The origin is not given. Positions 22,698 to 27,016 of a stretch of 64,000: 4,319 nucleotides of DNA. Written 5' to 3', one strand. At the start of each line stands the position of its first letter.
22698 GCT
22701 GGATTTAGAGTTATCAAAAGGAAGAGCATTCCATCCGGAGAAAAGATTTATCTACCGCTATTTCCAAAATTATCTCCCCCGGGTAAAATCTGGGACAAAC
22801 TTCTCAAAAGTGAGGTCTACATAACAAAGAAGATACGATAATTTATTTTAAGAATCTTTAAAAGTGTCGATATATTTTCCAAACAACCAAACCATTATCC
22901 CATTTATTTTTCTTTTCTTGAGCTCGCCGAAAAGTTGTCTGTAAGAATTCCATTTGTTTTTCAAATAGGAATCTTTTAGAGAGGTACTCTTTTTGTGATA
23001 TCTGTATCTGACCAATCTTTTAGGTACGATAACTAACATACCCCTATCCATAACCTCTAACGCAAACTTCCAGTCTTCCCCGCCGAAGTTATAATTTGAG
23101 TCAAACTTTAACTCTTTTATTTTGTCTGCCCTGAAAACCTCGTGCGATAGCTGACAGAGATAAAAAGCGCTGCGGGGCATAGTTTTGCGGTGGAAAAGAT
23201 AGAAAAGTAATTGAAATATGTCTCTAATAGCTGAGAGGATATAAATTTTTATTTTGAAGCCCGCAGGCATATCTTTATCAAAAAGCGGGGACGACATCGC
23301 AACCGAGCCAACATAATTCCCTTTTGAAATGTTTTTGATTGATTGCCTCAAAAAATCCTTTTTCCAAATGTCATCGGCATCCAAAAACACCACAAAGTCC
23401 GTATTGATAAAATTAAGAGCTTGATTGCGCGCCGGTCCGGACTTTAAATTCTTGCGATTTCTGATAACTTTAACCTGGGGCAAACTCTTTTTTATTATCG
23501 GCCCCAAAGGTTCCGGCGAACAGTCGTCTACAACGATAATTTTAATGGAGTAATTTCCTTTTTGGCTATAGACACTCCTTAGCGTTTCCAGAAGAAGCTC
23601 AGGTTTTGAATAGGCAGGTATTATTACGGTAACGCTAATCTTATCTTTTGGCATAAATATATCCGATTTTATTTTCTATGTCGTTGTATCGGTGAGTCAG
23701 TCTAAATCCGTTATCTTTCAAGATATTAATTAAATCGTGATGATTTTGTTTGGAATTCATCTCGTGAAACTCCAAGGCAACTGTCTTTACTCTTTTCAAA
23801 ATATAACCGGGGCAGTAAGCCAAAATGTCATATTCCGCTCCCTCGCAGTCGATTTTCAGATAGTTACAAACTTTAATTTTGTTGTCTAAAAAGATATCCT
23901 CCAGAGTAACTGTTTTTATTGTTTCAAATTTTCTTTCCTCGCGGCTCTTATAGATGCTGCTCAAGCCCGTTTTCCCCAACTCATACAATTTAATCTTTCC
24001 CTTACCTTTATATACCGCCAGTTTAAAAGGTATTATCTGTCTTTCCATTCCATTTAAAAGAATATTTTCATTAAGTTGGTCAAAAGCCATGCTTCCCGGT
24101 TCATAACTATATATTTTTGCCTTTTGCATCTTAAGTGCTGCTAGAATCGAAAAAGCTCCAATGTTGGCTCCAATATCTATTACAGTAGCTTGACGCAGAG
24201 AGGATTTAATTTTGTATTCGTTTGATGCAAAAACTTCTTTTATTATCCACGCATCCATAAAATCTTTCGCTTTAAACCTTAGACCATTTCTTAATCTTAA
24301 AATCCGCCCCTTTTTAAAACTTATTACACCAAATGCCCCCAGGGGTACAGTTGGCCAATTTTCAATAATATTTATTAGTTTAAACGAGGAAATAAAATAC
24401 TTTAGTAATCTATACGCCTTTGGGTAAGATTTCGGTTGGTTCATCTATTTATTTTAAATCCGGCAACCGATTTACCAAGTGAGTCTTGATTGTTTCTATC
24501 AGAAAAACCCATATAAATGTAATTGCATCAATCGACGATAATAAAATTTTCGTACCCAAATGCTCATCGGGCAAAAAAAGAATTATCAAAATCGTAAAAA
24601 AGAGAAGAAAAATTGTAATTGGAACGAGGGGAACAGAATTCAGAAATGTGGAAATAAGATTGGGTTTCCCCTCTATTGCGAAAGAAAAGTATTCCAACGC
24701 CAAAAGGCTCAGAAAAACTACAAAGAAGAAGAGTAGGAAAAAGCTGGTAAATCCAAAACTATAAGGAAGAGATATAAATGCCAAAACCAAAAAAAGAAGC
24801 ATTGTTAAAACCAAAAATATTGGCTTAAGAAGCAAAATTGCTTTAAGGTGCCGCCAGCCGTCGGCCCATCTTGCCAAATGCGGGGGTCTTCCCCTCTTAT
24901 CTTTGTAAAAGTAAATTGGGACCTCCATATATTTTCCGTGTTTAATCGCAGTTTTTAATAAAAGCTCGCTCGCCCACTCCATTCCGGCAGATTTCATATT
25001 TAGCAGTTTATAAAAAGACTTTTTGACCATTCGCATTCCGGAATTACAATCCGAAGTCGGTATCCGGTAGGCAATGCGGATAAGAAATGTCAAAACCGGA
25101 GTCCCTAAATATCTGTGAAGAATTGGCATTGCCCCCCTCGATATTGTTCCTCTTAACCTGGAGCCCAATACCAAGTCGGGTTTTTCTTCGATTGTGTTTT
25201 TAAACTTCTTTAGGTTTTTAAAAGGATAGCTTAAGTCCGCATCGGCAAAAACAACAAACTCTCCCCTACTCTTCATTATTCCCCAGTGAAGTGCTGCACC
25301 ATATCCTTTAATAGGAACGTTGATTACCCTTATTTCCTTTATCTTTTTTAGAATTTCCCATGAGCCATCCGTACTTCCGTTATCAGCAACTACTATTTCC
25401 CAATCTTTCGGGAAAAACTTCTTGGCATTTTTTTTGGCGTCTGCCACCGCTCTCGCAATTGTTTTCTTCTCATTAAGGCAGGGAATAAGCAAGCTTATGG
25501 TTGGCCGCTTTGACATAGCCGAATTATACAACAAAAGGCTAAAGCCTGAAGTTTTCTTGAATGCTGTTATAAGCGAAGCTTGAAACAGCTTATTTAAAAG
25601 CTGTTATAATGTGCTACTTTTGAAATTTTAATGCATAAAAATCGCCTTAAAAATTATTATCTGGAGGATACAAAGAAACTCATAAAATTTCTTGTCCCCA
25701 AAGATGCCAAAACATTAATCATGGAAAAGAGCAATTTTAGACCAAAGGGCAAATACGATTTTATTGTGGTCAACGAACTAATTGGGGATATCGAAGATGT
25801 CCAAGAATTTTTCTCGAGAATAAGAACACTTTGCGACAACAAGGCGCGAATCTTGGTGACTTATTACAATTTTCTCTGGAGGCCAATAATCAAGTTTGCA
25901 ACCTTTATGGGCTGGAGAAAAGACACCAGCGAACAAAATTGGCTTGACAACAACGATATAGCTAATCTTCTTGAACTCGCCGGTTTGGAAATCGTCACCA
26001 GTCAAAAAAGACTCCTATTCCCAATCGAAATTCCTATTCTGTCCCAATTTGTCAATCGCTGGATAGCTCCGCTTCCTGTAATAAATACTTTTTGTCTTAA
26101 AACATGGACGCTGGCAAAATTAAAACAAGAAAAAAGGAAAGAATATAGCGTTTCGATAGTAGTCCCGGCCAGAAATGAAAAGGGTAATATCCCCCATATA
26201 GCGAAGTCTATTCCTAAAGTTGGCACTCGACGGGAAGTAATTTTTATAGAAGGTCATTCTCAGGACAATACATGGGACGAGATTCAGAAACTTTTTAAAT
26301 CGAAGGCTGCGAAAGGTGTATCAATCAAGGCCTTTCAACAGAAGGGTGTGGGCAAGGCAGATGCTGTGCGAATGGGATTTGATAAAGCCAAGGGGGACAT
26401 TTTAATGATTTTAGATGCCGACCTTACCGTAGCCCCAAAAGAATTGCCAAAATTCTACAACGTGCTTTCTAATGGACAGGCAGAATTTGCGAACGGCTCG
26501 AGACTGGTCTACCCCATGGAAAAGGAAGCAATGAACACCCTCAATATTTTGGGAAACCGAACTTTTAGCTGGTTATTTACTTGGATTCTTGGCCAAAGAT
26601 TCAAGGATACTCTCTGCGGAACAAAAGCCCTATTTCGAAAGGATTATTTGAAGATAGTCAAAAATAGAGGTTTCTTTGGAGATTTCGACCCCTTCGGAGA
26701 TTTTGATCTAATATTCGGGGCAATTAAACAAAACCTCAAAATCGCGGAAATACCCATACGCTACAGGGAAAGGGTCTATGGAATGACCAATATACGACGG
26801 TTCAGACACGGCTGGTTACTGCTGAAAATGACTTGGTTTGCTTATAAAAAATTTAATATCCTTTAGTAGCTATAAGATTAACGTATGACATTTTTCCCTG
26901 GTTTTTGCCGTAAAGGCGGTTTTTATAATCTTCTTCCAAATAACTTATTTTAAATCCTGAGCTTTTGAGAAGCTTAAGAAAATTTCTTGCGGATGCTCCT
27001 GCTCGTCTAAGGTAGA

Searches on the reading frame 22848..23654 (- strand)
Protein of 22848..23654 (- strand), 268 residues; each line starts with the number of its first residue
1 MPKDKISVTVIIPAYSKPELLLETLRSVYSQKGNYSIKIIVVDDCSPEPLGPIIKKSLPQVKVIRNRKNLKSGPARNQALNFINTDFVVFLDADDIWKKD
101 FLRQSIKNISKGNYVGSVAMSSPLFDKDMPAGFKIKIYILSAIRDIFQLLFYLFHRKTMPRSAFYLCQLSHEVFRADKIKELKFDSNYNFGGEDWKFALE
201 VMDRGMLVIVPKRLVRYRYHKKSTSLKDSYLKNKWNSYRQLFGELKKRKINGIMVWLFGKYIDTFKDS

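Call 24: search_protein_families(library=pfam, proteins=[window:22848-23654:-], max_evalue=0.001)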
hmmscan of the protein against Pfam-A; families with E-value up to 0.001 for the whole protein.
window:22848-23654:- (268 aa): 4 families
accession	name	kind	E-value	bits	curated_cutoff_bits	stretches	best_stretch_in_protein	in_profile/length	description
PF00535.33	Glycos_transf_2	-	1.5e-26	93.8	23.3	1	9-127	1-124/168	Glycosyl transferase family 2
PF13641.12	Glyco_tranf_2_3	-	2e-12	48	27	1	8-116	3-117/230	Glycosyltransferase like family 2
PF10111.15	Glyco_tranf_2_2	-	2.4e-10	40.8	27.3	1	9-251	1-241/276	Glycosyltransferase like family 2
PF22921.2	FKRP_N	-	4.3e-05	23.4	27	1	7-109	13-113/245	Fukutin-related protein stem domain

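Call 58: search_protein_families(library=ncbifam, proteins=[window:22848-23654:-], max_evalue=0.001)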
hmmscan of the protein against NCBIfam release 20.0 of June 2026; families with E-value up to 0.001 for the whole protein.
window:22848-23654:- (268 aa): 18 families
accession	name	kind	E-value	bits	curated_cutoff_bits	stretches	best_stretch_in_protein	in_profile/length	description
NF047683.1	TeichurnBiosyTuaG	equivalog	4.4e-16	59.3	400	1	3-116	3-118/252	teichuronic acid biosynthesis protein TuaG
TIGR03965.1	mycofact_glyco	equivalog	8.1e-13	48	280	1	5-111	73-181/467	mycofactocin biosynthesis glycosyltransferase MftF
NF050050.1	ProtGlycPglI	equivalog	8.6e-11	41.8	500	1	8-112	4-111/306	GalNAc(5)-diNAcBac-PP-undecaprenol beta-1,3-glucosyltransferase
NF038302.1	EPS_HpsE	equivalog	2.7e-09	36.4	300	1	7-166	2-169/307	hormogonium polysaccharide biosynthesis glycosyltransferase HpsE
NF041875.1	EPS_EpsD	equivalog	2.8e-09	36.8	370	1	8-112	1-107/325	exopolysaccharide biosynthesis glycosyltransferase EpsD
NF038299.1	EPS_HpsN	equivalog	4.7e-09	35.7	425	1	7-120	2-117/317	hormogonium polysaccharide biosynthesis glycosyltransferase HpsN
NF007482.0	PRK10073.1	equivalog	6e-09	35.3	423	1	4-103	4-104/334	glycosyltransferase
TIGR03937.1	PgaC_IcaA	equivalog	5.2e-08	32.3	422.3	1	6-119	45-160/407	poly-beta-1,6-N-acetyl-D-glucosamine synthase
NF007453.0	PRK10018.1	equivalog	2e-07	30.9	382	1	3-102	3-104/280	colanic acid biosynthesis glycosyltransferase WcaA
TIGR04017.1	WcaA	equivalog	5.7e-07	29.4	495.75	1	4-102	3-103/279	colanic acid biosynthesis glycosyltransferase WcaA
TIGR04242.1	nodulat_NodC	equivalog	4.5e-06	25.9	550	1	7-117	49-163/395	chitooligosaccharide synthase NodC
NF053739.1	GlytfEpsEBac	equivalog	1.3e-05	24.3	450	1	8-137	3-135/265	glycosyltransferase EpsE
TIGR04440.1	glyco_TIGR04440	domain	1.4e-05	25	70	1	8-111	2-108/215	TIGR00180 family glycosyltransferase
TIGR04195.1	S_glycosyl_SunS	equivalog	6.5e-05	21.9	350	1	7-100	58-146/421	SunS family peptide S-glycosyltransferase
TIGR04283.1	glyco_like_mftF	equivalog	0.00019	21.1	182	1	9-115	2-104/221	TIGR04283 family arsenosugar biosynthesis glycosyltransferase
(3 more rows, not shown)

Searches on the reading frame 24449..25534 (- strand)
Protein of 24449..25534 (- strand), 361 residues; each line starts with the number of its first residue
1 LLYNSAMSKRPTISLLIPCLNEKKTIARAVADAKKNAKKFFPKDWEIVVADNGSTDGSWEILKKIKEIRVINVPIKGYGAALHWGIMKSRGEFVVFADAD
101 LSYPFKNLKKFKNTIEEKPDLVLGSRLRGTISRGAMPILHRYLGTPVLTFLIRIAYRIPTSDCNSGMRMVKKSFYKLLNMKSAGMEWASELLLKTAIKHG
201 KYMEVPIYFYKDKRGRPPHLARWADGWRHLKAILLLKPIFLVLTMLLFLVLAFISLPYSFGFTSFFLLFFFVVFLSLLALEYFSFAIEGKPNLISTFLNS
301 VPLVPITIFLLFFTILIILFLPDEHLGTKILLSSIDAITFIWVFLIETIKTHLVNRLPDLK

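Call 24: search_protein_families(library=pfam, proteins=[window:24449-25534:-], max_evalue=0.001)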
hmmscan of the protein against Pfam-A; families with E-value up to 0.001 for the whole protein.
window:24449-25534:- (361 aa): 2 families
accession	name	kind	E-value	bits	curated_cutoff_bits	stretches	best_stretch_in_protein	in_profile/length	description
PF00535.33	Glycos_transf_2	-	2.5e-30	106.1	23.3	1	14-175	1-164/168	Glycosyl transferase family 2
PF10111.15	Glyco_tranf_2_2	-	3.6e-05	23.8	27.3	1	14-112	1-103/276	Glycosyltransferase like family 2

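Call 58: search_protein_families(library=ncbifam, proteins=[window:24449-25534:-], max_evalue=0.001)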
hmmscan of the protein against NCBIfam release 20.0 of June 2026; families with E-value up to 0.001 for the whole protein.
window:24449-25534:- (361 aa): 16 families
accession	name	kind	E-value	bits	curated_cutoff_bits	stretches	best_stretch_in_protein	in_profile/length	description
TIGR04182.1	glyco_TIGR04182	equivalog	6.3e-20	71.7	325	1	13-236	2-217/293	S-layer glycoprotein N-glycosyltransferase AglJ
NF041391.1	DPhHxTase_Halo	equivalog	7e-16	57.9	375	1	22-216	6-189/213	dolichyl-phosphate hexose transferase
NF058614.1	PPMAGASynPpgS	equivalog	1.6e-15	57.2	370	1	15-207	4-194/226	polyprenyl-phospho-N-acetylgalactosaminyl synthase PpgS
TIGR04283.1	glyco_like_mftF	equivalog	4.6e-13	49.3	182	1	13-120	1-101/221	TIGR04283 family arsenosugar biosynthesis glycosyltransferase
NF041875.1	EPS_EpsD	equivalog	1.8e-11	44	370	1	14-139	2-128/325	exopolysaccharide biosynthesis glycosyltransferase EpsD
NF010496.0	PRK13915.1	equivalog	2.4e-11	43.3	262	1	9-103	29-129/307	glucosyl-3-phosphoglycerate synthase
TIGR03937.1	PgaC_IcaA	equivalog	3.4e-10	39.4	422.3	1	6-101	40-136/407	poly-beta-1,6-N-acetyl-D-glucosamine synthase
NF047588.1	GlcsyltransPgfSStrep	equivalog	1.6e-09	37.4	500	1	13-129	3-124/308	glycosyltransferase PgfS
NF047683.1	TeichurnBiosyTuaG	equivalog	2.4e-09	37.2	400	1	8-110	3-106/252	teichuronic acid biosynthesis protein TuaG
NF007986.1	PRK10714.1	equivalog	5.4e-09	35.5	529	1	12-125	7-125/316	undecaprenyl-phosphate 4-deoxy-4-formamido-L-arabinose transferase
NF007482.0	PRK10073.1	equivalog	1.7e-08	33.9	423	1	7-100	2-95/334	glycosyltransferase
TIGR03111.1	glyc2_xrt_Gpos1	hypoth_equivalog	4.2e-07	29.1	363.95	1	6-121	44-162/439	TIGR03111 family XrtG-associated glycosyltransferase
TIGR03965.1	mycofact_glyco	equivalog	6.3e-07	28.6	280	1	7-101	70-165/467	mycofactocin biosynthesis glycosyltransferase MftF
NF038302.1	EPS_HpsE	equivalog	9.9e-05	21.5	300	1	14-101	4-97/307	hormogonium polysaccharide biosynthesis glycosyltransferase HpsE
NF038299.1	EPS_HpsN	equivalog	0.00024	20.2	425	1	11-121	1-112/317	hormogonium polysaccharide biosynthesis glycosyltransferase HpsN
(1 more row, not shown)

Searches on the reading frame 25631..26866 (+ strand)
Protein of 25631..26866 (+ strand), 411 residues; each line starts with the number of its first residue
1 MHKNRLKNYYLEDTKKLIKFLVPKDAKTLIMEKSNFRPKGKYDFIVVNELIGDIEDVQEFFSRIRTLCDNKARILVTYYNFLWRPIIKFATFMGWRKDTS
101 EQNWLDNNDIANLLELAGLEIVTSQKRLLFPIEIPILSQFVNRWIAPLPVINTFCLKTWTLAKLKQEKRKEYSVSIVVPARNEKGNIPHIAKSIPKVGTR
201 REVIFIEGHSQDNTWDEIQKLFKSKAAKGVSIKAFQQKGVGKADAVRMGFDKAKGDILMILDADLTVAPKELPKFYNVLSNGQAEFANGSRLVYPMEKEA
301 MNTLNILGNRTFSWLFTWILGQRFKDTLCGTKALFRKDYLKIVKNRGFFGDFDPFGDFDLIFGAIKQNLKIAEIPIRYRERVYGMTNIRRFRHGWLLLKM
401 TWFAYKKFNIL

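Call 24: search_protein_families(library=pfam, proteins=[window:25631-26866:+], max_evalue=0.001)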
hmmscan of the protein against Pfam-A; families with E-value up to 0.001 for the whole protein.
window:25631-26866:+ (411 aa): 4 families
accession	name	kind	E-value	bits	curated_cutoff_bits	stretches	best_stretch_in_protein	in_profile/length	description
PF00535.33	Glycos_transf_2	-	2.7e-22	79.9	23.3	1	175-340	1-164/168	Glycosyl transferase family 2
PF10111.15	Glyco_tranf_2_2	-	6.6e-11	42.6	27.3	1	175-392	1-229/276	Glycosyltransferase like family 2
PF13489.12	Methyltransf_23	-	5.3e-08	33.2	27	1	31-123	65-163/164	Methyltransferase domain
PF13641.12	Glyco_tranf_2_3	-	2.1e-06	28.4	27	1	174-372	3-202/230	Glycosyltransferase like family 2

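Call 58: search_protein_families(library=ncbifam, proteins=[window:25631-26866:+], max_evalue=0.001)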
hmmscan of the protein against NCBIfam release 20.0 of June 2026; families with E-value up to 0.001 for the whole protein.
window:25631-26866:+ (411 aa): 13 families
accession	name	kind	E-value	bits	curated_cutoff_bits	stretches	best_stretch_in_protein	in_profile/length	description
TIGR04182.1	glyco_TIGR04182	equivalog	4.4e-30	105.1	325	1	174-399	2-212/293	S-layer glycoprotein N-glycosyltransferase AglJ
NF041391.1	DPhHxTase_Halo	equivalog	7.1e-14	51.3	375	1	181-394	4-198/213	dolichyl-phosphate hexose transferase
TIGR04283.1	glyco_like_mftF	equivalog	1e-11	44.9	182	1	174-280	1-98/221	TIGR04283 family arsenosugar biosynthesis glycosyltransferase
NF010496.0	PRK13915.1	equivalog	1.4e-11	44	262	1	152-267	12-129/307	glucosyl-3-phosphoglycerate synthase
TIGR03937.1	PgaC_IcaA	equivalog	3.9e-11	42.6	422.3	1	162-269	34-140/407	poly-beta-1,6-N-acetyl-D-glucosamine synthase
NF007986.1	PRK10714.1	equivalog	1.2e-10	40.9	529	1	173-282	7-118/316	undecaprenyl-phosphate 4-deoxy-4-formamido-L-arabinose transferase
NF047588.1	GlcsyltransPgfSStrep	equivalog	1.5e-08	34.3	500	1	174-283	3-114/308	glycosyltransferase PgfS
NF041875.1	EPS_EpsD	equivalog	2.2e-07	30.6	370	1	174-285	1-110/325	exopolysaccharide biosynthesis glycosyltransferase EpsD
TIGR03965.1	mycofact_glyco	equivalog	2.1e-06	26.9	280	1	166-289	67-189/467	mycofactocin biosynthesis glycosyltransferase MftF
NF007482.0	PRK10073.1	equivalog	8.1e-06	25.1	423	1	171-283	5-114/334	glycosyltransferase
NF047683.1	TeichurnBiosyTuaG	equivalog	2.9e-05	23.8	400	1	170-287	4-119/252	teichuronic acid biosynthesis protein TuaG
NF045692.1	OglycostaseCruG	equivalog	2.9e-05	23.2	600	1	170-266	39-139/386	2'-O-glycosyltransferase CruG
TIGR03469.1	HpnB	hypoth_equivalog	0.0001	21.5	379.25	1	161-276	29-157/386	hopene-associated glycosyltransferase HpnB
